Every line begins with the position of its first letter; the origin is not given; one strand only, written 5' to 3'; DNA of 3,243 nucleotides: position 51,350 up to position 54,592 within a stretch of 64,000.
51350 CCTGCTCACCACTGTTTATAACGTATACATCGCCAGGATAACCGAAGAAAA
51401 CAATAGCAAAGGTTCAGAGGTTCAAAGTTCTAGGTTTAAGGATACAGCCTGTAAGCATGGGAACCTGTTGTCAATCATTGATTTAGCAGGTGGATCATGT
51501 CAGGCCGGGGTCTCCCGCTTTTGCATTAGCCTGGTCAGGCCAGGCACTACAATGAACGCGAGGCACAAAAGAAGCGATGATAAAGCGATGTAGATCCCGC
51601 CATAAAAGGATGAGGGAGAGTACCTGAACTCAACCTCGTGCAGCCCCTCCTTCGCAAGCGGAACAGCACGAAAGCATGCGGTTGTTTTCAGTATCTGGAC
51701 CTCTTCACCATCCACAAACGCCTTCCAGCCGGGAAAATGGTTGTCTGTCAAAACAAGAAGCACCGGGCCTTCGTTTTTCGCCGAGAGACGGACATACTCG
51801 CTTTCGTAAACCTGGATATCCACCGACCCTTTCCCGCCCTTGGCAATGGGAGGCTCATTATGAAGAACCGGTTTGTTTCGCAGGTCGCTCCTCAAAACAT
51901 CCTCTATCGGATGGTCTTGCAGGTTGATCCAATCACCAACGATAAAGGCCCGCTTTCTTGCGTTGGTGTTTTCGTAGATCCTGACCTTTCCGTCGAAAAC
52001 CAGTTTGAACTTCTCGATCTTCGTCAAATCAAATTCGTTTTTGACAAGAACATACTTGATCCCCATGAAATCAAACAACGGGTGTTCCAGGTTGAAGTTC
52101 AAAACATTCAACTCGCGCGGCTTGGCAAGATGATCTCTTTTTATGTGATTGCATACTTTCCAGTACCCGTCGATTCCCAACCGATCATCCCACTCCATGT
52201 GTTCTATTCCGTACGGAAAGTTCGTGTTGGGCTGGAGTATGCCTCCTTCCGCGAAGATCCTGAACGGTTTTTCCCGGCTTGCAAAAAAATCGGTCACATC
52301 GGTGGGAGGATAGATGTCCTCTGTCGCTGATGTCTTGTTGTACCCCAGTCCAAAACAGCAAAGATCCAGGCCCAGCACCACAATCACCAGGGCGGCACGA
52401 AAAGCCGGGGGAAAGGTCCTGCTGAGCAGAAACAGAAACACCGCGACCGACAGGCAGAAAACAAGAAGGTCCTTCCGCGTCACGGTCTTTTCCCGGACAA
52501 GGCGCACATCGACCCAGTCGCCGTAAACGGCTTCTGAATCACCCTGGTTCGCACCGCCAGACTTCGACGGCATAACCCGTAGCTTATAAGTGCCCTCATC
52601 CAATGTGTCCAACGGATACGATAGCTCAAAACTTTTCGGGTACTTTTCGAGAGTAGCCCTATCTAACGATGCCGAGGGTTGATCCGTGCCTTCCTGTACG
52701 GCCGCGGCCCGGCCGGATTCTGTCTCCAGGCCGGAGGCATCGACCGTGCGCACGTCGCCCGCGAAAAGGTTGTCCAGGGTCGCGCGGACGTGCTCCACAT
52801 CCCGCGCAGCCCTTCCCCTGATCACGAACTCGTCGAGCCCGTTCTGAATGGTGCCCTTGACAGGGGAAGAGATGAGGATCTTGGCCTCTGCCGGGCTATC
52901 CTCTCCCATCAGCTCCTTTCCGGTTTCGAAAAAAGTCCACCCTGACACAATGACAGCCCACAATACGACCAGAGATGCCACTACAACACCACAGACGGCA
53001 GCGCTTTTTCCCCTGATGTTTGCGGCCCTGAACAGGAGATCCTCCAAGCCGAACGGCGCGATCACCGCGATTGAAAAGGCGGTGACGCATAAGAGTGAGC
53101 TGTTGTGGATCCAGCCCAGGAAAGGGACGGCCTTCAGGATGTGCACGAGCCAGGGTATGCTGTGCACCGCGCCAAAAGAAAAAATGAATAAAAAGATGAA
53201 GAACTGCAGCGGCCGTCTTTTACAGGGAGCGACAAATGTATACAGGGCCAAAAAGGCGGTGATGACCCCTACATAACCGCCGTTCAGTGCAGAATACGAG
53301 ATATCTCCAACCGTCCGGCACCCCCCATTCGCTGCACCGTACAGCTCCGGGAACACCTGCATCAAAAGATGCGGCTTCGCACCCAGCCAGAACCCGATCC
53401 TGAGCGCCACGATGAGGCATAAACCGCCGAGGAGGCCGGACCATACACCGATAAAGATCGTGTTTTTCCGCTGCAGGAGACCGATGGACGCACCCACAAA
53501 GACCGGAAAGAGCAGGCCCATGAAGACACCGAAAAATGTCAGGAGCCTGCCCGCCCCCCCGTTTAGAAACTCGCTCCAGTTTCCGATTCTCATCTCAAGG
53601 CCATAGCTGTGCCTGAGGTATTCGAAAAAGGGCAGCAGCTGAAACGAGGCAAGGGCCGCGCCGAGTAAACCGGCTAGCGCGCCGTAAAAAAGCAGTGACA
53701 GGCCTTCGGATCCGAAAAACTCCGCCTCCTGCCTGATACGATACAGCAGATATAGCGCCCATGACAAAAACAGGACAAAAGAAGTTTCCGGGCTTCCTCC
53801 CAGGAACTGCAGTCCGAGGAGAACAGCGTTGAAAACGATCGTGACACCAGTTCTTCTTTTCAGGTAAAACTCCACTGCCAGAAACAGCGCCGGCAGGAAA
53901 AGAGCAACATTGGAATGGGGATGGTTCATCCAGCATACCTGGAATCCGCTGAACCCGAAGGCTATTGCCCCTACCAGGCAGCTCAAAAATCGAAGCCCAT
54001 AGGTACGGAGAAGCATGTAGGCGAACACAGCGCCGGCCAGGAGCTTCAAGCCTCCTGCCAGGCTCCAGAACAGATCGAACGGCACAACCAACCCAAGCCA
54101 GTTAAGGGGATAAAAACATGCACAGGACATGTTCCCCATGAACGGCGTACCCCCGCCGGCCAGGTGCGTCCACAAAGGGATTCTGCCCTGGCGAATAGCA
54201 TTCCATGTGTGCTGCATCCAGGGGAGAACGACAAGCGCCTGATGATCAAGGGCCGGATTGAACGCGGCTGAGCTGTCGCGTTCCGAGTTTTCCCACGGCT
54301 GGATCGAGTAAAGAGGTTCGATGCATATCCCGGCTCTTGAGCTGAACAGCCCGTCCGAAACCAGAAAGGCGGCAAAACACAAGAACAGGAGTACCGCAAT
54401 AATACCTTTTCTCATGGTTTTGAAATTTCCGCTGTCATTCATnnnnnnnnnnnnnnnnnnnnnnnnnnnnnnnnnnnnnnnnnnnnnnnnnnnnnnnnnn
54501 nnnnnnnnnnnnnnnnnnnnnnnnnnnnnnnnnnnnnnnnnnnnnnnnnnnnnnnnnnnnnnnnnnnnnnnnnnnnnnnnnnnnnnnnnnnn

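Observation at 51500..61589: Compact lipid-linked glycan modification cluster: two YfhO-type transferases, a GT2 polyprenol-P glycosyltransferase, a FAD oxidoreductase and two methyltransferases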

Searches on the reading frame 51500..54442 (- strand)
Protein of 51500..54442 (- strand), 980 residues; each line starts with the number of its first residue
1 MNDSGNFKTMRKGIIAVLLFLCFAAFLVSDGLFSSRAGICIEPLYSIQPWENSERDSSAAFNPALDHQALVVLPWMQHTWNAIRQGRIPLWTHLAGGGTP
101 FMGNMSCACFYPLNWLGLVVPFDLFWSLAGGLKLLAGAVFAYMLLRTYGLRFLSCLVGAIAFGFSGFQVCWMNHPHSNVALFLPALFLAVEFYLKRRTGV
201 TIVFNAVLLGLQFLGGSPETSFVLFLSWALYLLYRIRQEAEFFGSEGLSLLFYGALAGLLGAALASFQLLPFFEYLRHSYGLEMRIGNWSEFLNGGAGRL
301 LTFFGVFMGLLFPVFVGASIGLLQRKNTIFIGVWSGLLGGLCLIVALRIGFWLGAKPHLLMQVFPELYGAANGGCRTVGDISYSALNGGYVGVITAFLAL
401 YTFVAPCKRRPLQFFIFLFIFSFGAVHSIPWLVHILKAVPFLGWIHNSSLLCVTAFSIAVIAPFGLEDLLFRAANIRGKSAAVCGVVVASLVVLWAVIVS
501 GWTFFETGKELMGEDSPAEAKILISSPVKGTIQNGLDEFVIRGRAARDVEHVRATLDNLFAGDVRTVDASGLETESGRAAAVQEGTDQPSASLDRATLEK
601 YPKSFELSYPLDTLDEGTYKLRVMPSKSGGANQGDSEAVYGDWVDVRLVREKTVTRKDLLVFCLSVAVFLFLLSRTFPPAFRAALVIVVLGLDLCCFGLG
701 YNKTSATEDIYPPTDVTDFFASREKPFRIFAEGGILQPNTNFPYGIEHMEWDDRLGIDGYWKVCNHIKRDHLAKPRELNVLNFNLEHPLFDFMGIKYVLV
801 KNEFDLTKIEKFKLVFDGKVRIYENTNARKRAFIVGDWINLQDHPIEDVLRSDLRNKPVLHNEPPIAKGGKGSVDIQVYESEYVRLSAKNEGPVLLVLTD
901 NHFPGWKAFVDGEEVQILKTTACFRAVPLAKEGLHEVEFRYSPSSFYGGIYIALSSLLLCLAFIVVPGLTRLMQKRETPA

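Call 3: search_protein_families(library=pfam, proteins=[window:51500-54442:-], max_evalue=0.01)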
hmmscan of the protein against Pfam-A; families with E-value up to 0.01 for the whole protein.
window:51500-54442:- (980 aa): 1 family
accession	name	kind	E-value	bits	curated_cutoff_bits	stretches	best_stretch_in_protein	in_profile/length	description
PF09586.16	YfhO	-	5.4e-08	32.1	28.5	1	880-952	762-834/835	Bacterial membrane protein YfhO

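Call 8: search_protein_families(library=ncbifam, proteins=[window:51500-54442:-], max_evalue=0.01)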
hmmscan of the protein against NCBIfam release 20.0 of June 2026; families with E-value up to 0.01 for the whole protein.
window:51500-54442:- (980 aa): 2 families
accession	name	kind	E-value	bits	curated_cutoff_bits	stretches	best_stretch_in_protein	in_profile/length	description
NF047590.1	GlcsyltransPgfM2Strep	equivalog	1.2e-07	30.4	1500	1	903-962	817-875/884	glycosyltransferase PgfM2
NF047589.1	GlcsyltransPgfM1Strep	equivalog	0.0003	18.9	1400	1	904-961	892-948/955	glycosyltransferase PgfM1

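Call 50: find_homologous_proteins(query=window:51500-54442:-)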
Query window:51500-54442:- (980 aa): 108 proteins with E <= 0.001 among 8000 candidates.
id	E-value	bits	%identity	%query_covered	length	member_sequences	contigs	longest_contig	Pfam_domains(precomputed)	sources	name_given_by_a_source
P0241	0.0e+0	2240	100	99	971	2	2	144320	PF09586.17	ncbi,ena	-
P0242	0.0e+0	1303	57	99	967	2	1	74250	PF09586.17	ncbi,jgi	ncbi:MAG: YfhO family protein [Planctomycetota bacterium]|jgi:hypothetical protein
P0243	0.0e+0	1290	57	99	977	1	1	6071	PF09586.17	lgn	-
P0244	0.0e+0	1269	58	99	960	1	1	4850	PF09586.17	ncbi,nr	ncbi:MAG: YfhO family protein [Planctomycetes bacterium]|nr:YfhO family protein [Planctomycetota bac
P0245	0.0e+0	1251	56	99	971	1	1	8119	PF09586.17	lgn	-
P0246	0.0e+0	1214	59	92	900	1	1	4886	-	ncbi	ncbi:MAG: hypothetical protein ABIK28_05225, partial [Planctomycetota bacterium]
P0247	0.0e+0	1212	56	99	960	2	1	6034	PF09586.17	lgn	-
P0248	0.0e+0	1146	54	99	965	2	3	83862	PF09586.17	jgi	-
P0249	6.2e-237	807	56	67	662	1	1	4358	PF09586.17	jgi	jgi:hypothetical protein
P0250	1.1e-69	254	33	28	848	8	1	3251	PF09586.17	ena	-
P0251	1.9e-44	170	31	28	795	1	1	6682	PF09586.17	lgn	-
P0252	2.0e-42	163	30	28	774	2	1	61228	PF09586.17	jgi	jgi:hypothetical protein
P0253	2.4e-41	160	30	31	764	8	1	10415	PF20176.4,PF09586.17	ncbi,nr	ncbi:MAG TPA: YfhO family protein [Solirubrobacteraceae bacterium]|nr:YfhO family protein [Solirubro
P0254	4.2e-39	152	26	28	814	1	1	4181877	PF09586.17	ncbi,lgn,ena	-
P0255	2.0e-35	140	31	34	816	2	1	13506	PF09586.17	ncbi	-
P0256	3.1e-34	136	32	27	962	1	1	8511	PF09586.17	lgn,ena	-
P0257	4.0e-34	136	30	22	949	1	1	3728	PF09586.17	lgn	-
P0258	3.1e-33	133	30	22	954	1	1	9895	PF09586.17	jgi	jgi:hypothetical protein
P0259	2.0e-32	130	25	26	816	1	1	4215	PF09586.17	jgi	jgi:hypothetical protein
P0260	8.0e-32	128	33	25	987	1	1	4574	PF09586.17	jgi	-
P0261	2.3e-31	127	29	28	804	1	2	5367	PF09586.17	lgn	-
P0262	9.2e-31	125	31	28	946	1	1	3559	PF09586.17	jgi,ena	-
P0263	1.8e-28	117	31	17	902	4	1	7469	PF09586.17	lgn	-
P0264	2.1e-28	117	30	23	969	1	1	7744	PF09586.17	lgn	-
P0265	2.7e-28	117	35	15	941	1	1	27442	PF09586.17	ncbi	-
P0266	3.6e-28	116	36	15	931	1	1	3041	PF09586.17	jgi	jgi:hypothetical protein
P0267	1.4e-27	114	32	23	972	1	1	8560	PF09586.17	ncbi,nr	ncbi:MAG TPA: YfhO family protein [Planctomycetota bacterium]|nr:YfhO family protein [Planctomycetot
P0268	1.9e-27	114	33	18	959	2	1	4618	PF09586.17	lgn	-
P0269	3.6e-26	110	30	22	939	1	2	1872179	PF20176.4,PF09586.17,PF24677.2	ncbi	ncbi:DUF6541 family protein [Nocardioides pacificus]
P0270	1.9e-25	107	31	14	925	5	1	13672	PF09586.17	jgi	-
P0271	2.2e-25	107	33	16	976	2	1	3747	PF09586.17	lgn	-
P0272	4.6e-25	106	34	16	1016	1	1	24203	PF09586.17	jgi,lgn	jgi:hypothetical protein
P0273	6.5e-24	102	31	24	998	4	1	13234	PF09586.17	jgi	jgi:hypothetical protein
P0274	1.2e-23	101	27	32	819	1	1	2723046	PF10131.16,PF09586.17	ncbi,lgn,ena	-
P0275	5.5e-23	99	32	16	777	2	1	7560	PF09586.17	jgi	jgi:hypothetical protein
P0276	1.2e-22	98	25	27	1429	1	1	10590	PF01943.23,PF09586.17,PF13440.12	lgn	-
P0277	4.0e-22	96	27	32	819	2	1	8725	PF09586.17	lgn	-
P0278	4.1e-22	96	27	32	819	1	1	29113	PF10131.16,PF09586.17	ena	-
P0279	4.1e-22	96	27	32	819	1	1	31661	PF10131.16,PF09586.17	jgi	jgi:hypothetical protein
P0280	2.2e-21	94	28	17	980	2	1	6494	PF09586.17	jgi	jgi:hypothetical protein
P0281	3.0e-21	93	32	19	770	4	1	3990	PF09586.17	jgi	jgi:hypothetical protein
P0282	9.1e-21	92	33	16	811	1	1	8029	PF09586.17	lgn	-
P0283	2.5e-20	90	32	15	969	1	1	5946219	PF09586.17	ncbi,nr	ncbi:MAG: YfhO family protein [Anaerolineaceae bacterium]|nr:YfhO family protein [Anaerolineaceae ba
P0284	5.1e-20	89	31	22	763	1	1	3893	PF09586.17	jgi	jgi:hypothetical protein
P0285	1.1e-19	88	26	32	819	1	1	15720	PF10131.16,PF09586.17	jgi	jgi:hypothetical protein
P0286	2.1e-19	87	27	20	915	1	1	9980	PF09586.17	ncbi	-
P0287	2.5e-19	87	32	22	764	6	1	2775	PF09586.17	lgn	-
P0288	2.5e-19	87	30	16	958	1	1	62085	PF09586.17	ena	-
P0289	6.8e-19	85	33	15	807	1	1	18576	PF09586.17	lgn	-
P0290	9.1e-19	85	24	30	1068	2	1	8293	PF09586.17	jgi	jgi:hypothetical protein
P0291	2.0e-18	84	33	17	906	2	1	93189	PF09586.17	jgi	jgi:hypothetical protein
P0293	8.4e-17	78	27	27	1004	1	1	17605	PF09586.17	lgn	-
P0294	9.8e-17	78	25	25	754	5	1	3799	PF09586.17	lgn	-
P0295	1.1e-16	78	27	20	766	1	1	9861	PF09586.17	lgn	-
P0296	1.9e-16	77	29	21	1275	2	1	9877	PF09594.17,PF09586.17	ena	-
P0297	3.5e-16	76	27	20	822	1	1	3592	PF09586.17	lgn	-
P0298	5.2e-16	76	35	16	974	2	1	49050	PF09586.17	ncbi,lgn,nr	ncbi:MAG: hypothetical protein OXU21_14010 [Chloroflexota bacterium]|nr:hypothetical protein [Chloro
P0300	9.7e-16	75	31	13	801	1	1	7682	PF09586.17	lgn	-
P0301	1.2e-15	75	34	12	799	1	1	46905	PF09586.17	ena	-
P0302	2.5e-15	74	30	22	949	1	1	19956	PF09586.17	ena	-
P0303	3.6e-15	73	26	20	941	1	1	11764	PF09586.17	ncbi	-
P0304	1.0e-14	72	29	17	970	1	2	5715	PF09586.17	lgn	-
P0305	1.4e-14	71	26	20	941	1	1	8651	PF09586.17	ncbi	-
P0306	1.0e-13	68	30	27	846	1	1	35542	PF09586.17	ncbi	ncbi:MAG TPA: hypothetical protein VF756_03265 [Thermoanaerobaculia bacterium]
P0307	2.9e-13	67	29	18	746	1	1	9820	PF09586.17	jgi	jgi:hypothetical protein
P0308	4.0e-13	66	29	17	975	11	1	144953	PF09586.17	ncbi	-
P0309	4.8e-13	66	32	16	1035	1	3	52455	PF09586.17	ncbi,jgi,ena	-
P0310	1.1e-12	65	35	8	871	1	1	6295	PF09586.17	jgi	jgi:hypothetical protein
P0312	2.2e-11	61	27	18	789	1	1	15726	PF09586.17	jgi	jgi:Bacterial membrane protein YfhO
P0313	3.0e-11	60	31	23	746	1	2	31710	PF09586.17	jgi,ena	-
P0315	1.0e-10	58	28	16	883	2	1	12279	PF09586.17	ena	-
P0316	1.2e-10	58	25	21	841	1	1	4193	PF09586.17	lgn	-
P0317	1.2e-10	58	23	29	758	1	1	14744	PF09586.17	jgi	jgi:hypothetical protein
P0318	2.2e-10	57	25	28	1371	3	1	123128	PF01943.23,PF09586.17,PF13440.12,PF03023.20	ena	-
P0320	3.8e-10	56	28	17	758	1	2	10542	PF09586.17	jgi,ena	-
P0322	1.4e-9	55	32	13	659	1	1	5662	PF09586.17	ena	-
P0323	1.5e-9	55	29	20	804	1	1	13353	PF09586.17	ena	-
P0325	1.9e-9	54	27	13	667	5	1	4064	PF09586.17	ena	-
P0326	2.2e-9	54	22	28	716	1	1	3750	PF09586.17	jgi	jgi:hypothetical protein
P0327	3.1e-9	53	32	15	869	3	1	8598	PF09586.17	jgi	jgi:hypothetical protein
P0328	3.3e-9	53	28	20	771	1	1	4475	PF09586.17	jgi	jgi:hypothetical protein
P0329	5.9e-9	53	28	12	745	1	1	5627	PF09586.17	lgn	-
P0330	6.7e-9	52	33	9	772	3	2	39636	PF09586.17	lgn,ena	-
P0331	7.6e-9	52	33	13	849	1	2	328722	PF09586.17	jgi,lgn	jgi:hypothetical protein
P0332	1.0e-8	52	26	27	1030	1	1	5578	PF09586.17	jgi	jgi:hypothetical protein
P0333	2.1e-8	51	32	10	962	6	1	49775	PF09586.17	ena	-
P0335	7.3e-8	49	24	29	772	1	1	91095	PF09586.17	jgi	jgi:hypothetical protein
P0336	9.0e-8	49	24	18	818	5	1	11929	PF09586.17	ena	-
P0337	1.7e-7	48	28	17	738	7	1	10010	PF09586.17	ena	-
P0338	2.9e-7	47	32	10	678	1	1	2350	PF09586.17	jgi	jgi:hypothetical protein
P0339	1.7e-6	44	24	21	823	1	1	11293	PF09586.17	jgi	jgi:hypothetical protein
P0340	4.0e-6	43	25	10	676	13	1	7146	PF09586.17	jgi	jgi:hypothetical protein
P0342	8.8e-6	42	28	15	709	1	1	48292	PF09586.17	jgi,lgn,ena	-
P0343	1.5e-5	41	29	15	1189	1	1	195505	PF13641.13,PF09586.17,PF00535.33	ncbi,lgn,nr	ncbi:MAG: glycosyltransferase [Actinobacteria bacterium]|nr:glycosyltransferase [Actinomycetota bact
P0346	3.4e-4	37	40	4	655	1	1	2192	PF09586.17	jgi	jgi:hypothetical protein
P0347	3.8e-4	37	22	18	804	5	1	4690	PF09586.17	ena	-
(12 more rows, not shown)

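Call 64: predict_structure(alignment_id=A3)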
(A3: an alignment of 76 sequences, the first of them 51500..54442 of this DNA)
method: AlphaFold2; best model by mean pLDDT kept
length: 980 residues; sequences in the alignment: 76
mean_pLDDT: 86.3   pTM: 0.89
mean pLDDT of the five models: 86.3, 84.2, 83.7, 83.8, 83.7
residues with pLDDT >= 90: 608; 70-90: 209; 50-70: 117; < 50: 46
segments of 3 or more residues with pLDDT < 50: 293-300, 502-515, 576-585, 630-634
pLDDT, mean of each block of 10 residues (from residue 1): 70 96 97 96 93 73 90 96 97 96 95 97 97 98 97 97 97 97 98 96 98 97 97 97 96 98 98 96 79 45 66 71 65 70 72 68 88 65 88 94 83 94 83 77 85 97 95 66 73 69 44 56 72 65 89 76 83 54 48 80 86 70 75 52 69 88 94 93 97 95 94 97 97 93 96 91 86 63 92 97 92 97 98 98 93 96 96 98 98 98 98 98 97 98 98 98 97 76
secondary structure, 60 per line:
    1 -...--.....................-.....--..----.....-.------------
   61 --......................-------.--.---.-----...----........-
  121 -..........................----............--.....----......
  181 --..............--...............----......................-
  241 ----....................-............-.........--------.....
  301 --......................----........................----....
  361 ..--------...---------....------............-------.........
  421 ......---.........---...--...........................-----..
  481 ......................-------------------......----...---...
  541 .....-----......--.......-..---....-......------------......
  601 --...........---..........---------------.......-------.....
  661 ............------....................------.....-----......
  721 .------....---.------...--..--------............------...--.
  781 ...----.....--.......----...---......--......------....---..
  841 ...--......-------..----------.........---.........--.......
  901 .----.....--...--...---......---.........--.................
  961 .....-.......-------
elements in order (helices of 4 or more, strands of 3 or more residues): H7-27 H29-33 H42-46 H63-84 H112-119 H122-147 H152-163 H166-170 H175-180 H183-196 H199-213 H218-239 H245-264 H266-277 H280-287 H296-300 H303-324 H329-352 H357-362 H383-386 H393-404 H412-426 H430-438 H447-473 H479-502 E522-527 E538-545 E551-556 E559-565 H572-575 H577-582 H595-600 E603-610 E617-626 E642-648 H656-672 H679-698 H715-721 E728-731 H758-767 H788-792 E795-801 E812-817 E820-825 E832-835 H846-851 E871-879 E883-891 E894-901 E906-910 E913-915 E918-920 E924-929 E933-941 H944-965 H967-973

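Call 67: fold_search(model_id=the predicted structure, library=pdb)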
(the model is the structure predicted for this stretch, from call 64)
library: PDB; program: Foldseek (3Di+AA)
matches with E <= 10: 406; with E <= 0.001: 1
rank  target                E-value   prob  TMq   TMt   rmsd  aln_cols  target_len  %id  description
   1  8age_A                4.7e-04  1.00  0.23  0.33  15.4       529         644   13  Structure of yeast oligosaccharylransferase complex with acceptor peptide bound (released 2022-12-07)
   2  6w98_A                1.5e-03  1.00  0.34  0.26  20.8      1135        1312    9  Single-Particle Cryo-EM Structure of Arabinofuranosyltransferase AftD from Mycobacteria (released 2020-05-13)
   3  8agc_A                1.6e-03  1.00  0.23  0.31  16.5       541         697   13  Structure of yeast oligosaccharylransferase complex with lipid-linked oligosaccharide and non-acceptor peptide bound (released 2022-12-07)
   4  6s7t_A                2.2e-03  1.00  0.21  0.27  16.9       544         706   10  Cryo-EM structure of human oligosaccharyltransferase complex OST-B (released 2019-12-18)
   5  3rce_A                2.5e-03  1.00  0.22  0.30  17.5       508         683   12  Bacterial oligosaccharyltransferase PglB (released 2011-06-15)
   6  8pn9_A                2.5e-03  1.00  0.22  0.31  17.0       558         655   10  Structure of human oligosaccharyltransferase OST-A complex bound to NGI-1 (released 2024-05-08)
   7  7oci_F                3.1e-03  1.00  0.23  0.33  15.7       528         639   12  Cryo-EM structure of yeast Ost6p containing oligosaccharyltransferase complex (released 2022-02-16)
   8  9i5k_A                4.3e-03  1.00  0.22  0.40  18.7       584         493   11  Structure of the Chaetomium thermophilum Pmt4 homodimer (C2 symmetry) (released 2025-12-24)
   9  6wby                  6.4e-03  0.98  0.31  0.25  25.8      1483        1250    8  Single-Particle Cryo-EM Structure of Arabinofuranosyltransferase AftD from Mycobacteria, Mutant R1389S Class 2 (released 2020-05-13)
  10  6gxc_A                1.3e-02  0.99  0.22  0.29  17.2       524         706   12  Bacterial oligosaccharyltransferase PglB in complex with an inhibitory peptide and a reactive lipid-linked oligosaccha (released 2018-11-14)
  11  6p25_A                2.0e-02  1.00  0.16  0.20   9.8       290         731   15  Structure of S. cerevisiae protein O-mannosyltransferase Pmt1-Pmt2 complex bound to the sugar donor and a peptide acce (released 2019-07-10)
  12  7zlh_A                3.0e-02  0.99  0.24  0.33  14.7       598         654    8  Cryo-EM structure of C-mannosyltransferase CeDPY19, in apo state, bound to CMT2-Fab and anti-Fab nanobody (released 2023-01-11)
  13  6wbx                  3.4e-02  0.96  0.30  0.24  22.9      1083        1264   10  Single-Particle Cryo-EM Structure of Arabinofuranosyltransferase AftD from Mycobacteria, Mutant R1389S Class 1 (released 2020-05-13)
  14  5ogl_A                4.1e-02  0.97  0.22  0.29  16.8       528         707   12  Structure of bacterial oligosaccharyltransferase PglB in complex with an acceptor peptide and an lipid-linked oligosac (released 2017-10-25)
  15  9i5l_A                5.9e-02  1.00  0.17  0.23   9.9       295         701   11  Structure of the Chaetomium thermophilum Pmt4 homodimer (C1 symmetry) (released 2025-12-24)
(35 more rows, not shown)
